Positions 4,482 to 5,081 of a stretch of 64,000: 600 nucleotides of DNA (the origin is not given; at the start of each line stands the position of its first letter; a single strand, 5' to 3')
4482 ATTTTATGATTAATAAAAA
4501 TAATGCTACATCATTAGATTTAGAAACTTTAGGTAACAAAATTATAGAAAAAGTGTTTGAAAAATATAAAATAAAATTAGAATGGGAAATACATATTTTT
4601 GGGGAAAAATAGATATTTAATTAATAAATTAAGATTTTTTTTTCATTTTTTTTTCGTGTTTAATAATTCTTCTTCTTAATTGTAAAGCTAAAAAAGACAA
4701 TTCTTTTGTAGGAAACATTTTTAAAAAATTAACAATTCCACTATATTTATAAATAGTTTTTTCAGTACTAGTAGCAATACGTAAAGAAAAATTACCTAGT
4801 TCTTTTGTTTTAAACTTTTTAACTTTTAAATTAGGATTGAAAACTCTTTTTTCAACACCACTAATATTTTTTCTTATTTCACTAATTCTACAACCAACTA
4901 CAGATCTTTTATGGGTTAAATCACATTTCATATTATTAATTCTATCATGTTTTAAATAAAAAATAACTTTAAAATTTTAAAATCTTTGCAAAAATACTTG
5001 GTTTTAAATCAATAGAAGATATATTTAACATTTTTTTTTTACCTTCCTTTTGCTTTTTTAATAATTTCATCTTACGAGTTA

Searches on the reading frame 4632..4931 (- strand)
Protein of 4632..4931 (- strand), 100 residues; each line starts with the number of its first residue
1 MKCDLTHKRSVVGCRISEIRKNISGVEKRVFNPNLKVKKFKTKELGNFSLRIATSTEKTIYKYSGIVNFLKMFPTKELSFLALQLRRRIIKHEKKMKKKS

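Call 25: search_protein_families(library=pfam, proteins=[window:4632-4931:-], max_evalue=0.001)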
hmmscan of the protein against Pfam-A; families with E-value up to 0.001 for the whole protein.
window:4632-4931:- (100 aa): 1 family
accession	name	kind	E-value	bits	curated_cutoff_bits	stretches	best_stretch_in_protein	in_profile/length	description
PF00830.24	Ribosomal_L28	-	3.1e-09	37.1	27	1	2-62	2-59/60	Ribosomal L28 family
